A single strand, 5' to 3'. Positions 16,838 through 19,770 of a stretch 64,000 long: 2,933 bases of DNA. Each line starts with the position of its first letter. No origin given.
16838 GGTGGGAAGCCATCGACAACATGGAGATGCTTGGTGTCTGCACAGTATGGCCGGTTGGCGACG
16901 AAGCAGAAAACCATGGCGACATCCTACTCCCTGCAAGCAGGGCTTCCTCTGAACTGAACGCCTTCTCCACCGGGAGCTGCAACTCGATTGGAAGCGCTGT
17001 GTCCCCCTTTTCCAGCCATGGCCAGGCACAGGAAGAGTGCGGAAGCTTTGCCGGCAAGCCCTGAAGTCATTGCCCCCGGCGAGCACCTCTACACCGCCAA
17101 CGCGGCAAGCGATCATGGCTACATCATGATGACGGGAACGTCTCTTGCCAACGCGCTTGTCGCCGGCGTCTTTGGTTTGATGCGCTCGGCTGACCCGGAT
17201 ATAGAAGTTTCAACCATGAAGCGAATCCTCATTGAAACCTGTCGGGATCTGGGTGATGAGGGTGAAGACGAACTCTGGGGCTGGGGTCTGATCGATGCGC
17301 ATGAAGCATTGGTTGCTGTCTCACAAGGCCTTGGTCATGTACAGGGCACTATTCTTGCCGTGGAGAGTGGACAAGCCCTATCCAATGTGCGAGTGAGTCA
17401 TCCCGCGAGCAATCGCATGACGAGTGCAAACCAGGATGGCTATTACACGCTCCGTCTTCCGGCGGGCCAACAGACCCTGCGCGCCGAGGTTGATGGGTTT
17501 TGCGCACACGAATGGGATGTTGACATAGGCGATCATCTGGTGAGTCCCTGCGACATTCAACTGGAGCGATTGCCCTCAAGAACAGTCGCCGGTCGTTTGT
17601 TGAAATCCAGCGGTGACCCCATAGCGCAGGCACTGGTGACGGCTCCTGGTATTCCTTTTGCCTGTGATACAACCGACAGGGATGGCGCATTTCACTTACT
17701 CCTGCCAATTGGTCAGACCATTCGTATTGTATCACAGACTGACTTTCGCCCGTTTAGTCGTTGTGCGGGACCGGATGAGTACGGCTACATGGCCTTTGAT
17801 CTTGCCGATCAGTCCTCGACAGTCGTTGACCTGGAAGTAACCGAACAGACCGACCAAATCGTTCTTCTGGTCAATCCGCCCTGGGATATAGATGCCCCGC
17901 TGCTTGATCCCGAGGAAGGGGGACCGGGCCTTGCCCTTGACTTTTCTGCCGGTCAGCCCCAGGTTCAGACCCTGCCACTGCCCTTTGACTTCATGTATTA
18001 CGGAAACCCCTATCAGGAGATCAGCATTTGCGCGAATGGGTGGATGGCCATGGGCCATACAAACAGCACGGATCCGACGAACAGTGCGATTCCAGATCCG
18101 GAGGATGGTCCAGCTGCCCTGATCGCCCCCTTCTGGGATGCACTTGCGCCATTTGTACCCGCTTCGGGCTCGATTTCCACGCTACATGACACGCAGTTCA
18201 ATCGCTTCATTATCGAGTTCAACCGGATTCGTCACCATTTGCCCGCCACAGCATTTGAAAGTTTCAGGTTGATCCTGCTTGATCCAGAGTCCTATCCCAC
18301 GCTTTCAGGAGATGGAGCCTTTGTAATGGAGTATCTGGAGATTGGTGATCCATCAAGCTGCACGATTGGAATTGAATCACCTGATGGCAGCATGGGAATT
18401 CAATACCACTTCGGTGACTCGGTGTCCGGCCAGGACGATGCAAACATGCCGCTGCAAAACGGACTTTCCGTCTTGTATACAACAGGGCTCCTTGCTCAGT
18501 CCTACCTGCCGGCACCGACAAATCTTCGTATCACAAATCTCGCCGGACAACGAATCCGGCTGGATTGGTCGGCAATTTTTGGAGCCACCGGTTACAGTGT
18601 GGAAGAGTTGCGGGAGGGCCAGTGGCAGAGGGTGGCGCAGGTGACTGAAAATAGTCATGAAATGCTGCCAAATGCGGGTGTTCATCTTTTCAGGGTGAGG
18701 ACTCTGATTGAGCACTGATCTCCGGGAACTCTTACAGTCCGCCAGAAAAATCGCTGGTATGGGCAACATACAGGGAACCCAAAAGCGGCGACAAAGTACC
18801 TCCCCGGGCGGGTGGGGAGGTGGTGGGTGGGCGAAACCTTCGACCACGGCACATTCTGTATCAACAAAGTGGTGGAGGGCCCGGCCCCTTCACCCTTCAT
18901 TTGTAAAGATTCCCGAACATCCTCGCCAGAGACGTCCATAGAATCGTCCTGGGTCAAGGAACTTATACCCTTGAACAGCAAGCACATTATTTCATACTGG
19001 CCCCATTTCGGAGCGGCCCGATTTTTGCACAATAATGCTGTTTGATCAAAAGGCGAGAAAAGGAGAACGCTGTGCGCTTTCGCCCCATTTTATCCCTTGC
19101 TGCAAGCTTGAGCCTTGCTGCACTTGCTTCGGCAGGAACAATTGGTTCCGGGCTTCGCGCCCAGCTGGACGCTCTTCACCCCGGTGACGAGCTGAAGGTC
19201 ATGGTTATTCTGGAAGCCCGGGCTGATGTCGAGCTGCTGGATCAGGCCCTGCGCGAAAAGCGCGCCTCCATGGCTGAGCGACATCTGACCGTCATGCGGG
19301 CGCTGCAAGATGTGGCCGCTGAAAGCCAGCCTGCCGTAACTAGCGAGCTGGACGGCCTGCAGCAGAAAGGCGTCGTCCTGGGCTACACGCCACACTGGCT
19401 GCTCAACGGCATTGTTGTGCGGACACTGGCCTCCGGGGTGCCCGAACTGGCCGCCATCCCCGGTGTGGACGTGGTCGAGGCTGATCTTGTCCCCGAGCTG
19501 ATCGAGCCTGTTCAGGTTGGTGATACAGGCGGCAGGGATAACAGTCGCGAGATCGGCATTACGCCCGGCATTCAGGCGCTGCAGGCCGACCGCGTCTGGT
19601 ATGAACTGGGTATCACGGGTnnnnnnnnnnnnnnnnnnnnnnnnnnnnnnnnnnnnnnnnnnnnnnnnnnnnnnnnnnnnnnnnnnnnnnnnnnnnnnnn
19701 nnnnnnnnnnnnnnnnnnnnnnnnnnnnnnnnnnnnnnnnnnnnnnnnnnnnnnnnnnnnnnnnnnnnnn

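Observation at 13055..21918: Three tandem subtilase paralogues: one active enzyme and two pseudo-proteases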

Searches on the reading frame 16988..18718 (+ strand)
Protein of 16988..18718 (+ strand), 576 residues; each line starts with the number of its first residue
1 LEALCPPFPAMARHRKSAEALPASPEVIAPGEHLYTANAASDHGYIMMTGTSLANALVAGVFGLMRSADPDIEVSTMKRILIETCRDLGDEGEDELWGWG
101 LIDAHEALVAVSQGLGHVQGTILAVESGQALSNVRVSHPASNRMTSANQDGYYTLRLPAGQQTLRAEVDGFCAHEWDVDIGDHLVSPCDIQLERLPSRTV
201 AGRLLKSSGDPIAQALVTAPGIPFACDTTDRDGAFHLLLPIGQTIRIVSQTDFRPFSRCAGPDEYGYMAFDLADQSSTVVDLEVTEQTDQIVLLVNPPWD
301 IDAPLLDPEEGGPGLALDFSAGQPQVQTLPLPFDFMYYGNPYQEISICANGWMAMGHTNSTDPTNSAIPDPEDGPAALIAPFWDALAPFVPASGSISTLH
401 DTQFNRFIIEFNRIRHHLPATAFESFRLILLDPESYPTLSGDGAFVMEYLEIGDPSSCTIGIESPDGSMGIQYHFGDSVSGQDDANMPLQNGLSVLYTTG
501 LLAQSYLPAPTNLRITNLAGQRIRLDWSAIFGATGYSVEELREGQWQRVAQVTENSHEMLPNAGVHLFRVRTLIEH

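Call 6: search_protein_families(library=pfam, proteins=[window:16988-18718:+], max_evalue=0.01)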
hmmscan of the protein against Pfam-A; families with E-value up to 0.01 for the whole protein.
window:16988-18718:+ (576 aa): 4 families
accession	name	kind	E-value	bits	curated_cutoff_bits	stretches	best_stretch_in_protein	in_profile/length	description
PF13620.12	CarboxypepD_reg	-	2.3e-14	53.9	32.3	2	118-192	2-81/82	Carboxypeptidase regulatory-like domain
PF00082.27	Peptidase_S8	-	1e-12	48.5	21.8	1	21-100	199-288/288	Subtilase family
PF13715.12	CarbopepD_reg_2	-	7.6e-12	45.5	32.2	1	118-190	1-74/88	CarboxypepD_reg-like domain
PF15976.11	CooC_C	-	5.6e-06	26.7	29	0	125-179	25-78/93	CS1-pili formation C-terminal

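Call 7: search_protein_families(library=ncbifam, proteins=[window:16988-18718:+], max_evalue=0.01)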
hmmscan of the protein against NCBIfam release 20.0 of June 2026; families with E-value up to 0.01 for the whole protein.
window:16988-18718:+ (576 aa): 2 families
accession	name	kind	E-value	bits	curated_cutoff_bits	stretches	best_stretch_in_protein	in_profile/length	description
TIGR03921.1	T7SS_mycosin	equivalog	2.2e-11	43.5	278.75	1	24-111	197-288/353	type VII secretion-associated serine protease mycosin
NF033595.1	denti_PrtP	equivalog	2.1e-06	26.6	300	1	27-114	414-508/606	dentilisin complex serine proteinase subunit PrtP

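Call 28: find_homologous_proteins(query=window:16988-18718:+, max_evalue=1e-30)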
Query window:16988-18718:+ (576 aa): 7 proteins with E <= 1e-30 among 8000 candidates.
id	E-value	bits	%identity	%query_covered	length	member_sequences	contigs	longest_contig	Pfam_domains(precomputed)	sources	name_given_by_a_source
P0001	0.0e+0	1282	100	97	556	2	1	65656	PF13715.13,PF15976.12,PF13620.13,PF00082.28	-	-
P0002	0.0e+0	1143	87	99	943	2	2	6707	PF13715.13,PF13620.13,PF00082.28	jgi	jgi:hypothetical protein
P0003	1.4e-146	508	45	95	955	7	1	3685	PF13715.13,PF13620.13,PF00082.28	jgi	jgi:subtilisin family serine protease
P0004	1.9e-137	477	43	96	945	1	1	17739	PF13715.13,PF13620.13,PF00082.28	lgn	-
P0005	2.2e-131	457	44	96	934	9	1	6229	PF13715.13,PF13620.13,PF00082.28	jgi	jgi:hypothetical protein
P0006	1.1e-102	363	37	96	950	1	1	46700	PF13715.13,PF13620.13,PF00082.28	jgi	jgi:subtilisin family serine protease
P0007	3.0e-78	282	44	60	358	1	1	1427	-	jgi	-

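Call 30: find_encoding_contigs(protein=P0002, flank=10000)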
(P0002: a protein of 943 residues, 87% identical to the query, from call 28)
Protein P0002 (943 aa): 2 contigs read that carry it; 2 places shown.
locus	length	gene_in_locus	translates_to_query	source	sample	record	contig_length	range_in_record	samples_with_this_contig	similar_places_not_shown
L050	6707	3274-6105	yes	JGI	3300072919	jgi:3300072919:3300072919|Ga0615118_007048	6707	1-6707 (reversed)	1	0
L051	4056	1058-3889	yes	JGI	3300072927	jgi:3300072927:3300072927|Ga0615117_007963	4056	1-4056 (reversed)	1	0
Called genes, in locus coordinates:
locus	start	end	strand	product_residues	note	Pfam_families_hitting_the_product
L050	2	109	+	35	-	?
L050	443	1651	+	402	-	-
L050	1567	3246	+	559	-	PF00082:Peptidase_S8, PF13620:CarboxypepD_reg (weak), PF13715:CarbopepD_reg_2 (faint)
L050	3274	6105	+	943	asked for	PF00082:Peptidase_S8, PF13620:CarboxypepD_reg, PF13715:CarbopepD_reg_2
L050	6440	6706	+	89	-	?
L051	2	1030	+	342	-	?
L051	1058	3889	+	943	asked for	PF00082:Peptidase_S8, PF13620:CarboxypepD_reg, PF13715:CarbopepD_reg_2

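Call 31: find_encoding_contigs(protein=P0005, flank=10000)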
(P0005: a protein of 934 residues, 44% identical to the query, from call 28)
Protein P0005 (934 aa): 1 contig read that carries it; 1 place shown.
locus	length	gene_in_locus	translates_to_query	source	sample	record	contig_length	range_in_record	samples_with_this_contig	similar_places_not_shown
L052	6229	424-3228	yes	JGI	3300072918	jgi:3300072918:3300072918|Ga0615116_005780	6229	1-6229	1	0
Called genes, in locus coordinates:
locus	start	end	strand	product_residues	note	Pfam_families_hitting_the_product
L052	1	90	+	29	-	?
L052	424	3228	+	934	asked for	PF00082:Peptidase_S8, PF13620:CarboxypepD_reg (weak), PF13715:CarbopepD_reg_2 (faint)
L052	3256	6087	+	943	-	PF00082:Peptidase_S8, PF13620:CarboxypepD_reg, PF13715:CarbopepD_reg_2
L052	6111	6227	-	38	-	?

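Call 32: find_encoding_contigs(protein=P0003, flank=10000)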
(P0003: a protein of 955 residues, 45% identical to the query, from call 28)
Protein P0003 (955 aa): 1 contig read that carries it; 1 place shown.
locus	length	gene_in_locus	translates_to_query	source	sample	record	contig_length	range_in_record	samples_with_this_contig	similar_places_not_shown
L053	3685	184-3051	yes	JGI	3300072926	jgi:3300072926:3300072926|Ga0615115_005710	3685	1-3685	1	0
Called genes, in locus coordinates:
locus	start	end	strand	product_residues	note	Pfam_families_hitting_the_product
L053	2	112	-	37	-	?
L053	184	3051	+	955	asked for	PF00082:Peptidase_S8, PF13620:CarboxypepD_reg, PF13715:CarbopepD_reg_2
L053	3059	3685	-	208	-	?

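Call 33: find_encoding_contigs(protein=P0004, flank=10000)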
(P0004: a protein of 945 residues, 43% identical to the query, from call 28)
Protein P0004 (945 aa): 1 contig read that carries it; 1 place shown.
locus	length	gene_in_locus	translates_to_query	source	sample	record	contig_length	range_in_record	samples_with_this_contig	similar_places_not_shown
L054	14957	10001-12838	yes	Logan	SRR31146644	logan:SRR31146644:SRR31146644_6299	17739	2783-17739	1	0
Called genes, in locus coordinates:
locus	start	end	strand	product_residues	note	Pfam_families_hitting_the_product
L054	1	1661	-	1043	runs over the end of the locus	PF18470:Cas9_a (faint), PF13395:HNH_4, PF18541:RuvC_III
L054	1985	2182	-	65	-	-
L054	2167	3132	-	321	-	PF02574:S-methyl_trans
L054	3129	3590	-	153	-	PF12867:DinB_2 (weak)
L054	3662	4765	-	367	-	PF21088:MS_channel_1st, PF00924:MS_channel_2nd, PF21082:MS_channel_3rd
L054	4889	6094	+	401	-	PF16548:FlgT_N (weak)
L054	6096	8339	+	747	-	-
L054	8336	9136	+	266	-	PF00378:ECH_1, PF16113:ECH_2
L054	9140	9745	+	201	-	PF05988:DUF899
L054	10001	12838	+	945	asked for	PF00082:Peptidase_S8, PF13620:CarboxypepD_reg, PF13715:CarbopepD_reg_2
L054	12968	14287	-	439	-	PF00202:Aminotran_3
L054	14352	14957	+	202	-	?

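Call 61: search_protein_families(library=pfam, proteins=[P0005, P0002], max_evalue=0.01)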
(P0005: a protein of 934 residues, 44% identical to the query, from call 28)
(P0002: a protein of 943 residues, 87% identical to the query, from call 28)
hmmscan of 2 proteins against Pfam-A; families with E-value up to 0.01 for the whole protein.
P0005 (934 aa): 3 families
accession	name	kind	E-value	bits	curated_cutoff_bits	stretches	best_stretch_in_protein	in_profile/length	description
PF00082.27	Peptidase_S8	-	7.2e-23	81.7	21.8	1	231-462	57-288/288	Subtilase family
PF13620.12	CarboxypepD_reg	-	3.7e-10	40.5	32.3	1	479-552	1-79/82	Carboxypeptidase regulatory-like domain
PF13715.12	CarbopepD_reg_2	-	4.7e-06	27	32.2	1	480-556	1-78/88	CarboxypepD_reg-like domain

P0002 (943 aa): 5 families
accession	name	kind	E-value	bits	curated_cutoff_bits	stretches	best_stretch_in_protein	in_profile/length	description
PF00082.27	Peptidase_S8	-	2.6e-28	99.6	21.8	1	183-467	1-288/288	Subtilase family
PF13620.12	CarboxypepD_reg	-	5e-16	59.3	32.3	2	484-560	1-82/82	Carboxypeptidase regulatory-like domain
PF13715.12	CarbopepD_reg_2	-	2.4e-14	53.5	32.2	1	485-560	1-77/88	CarboxypepD_reg-like domain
PF15976.11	CooC_C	-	4.6e-05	23.8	29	0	492-537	25-68/93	CS1-pili formation C-terminal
PF25020.1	TTR_TEN1-4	-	0.0033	17.8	27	0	567-615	9-58/86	Teneurin TTR-like domain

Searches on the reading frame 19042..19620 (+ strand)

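Call 50: search_protein_families(library=pfam, proteins=[window:19042-19620:+], max_evalue=5)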
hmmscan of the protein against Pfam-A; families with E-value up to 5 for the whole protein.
window:19042-19620:+ (193 aa): 1 family
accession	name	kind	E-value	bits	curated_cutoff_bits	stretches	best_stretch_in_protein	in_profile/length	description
PF17650.6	RACo_linker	-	0.029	14.6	26.2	1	58-103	26-69/86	RACo linker region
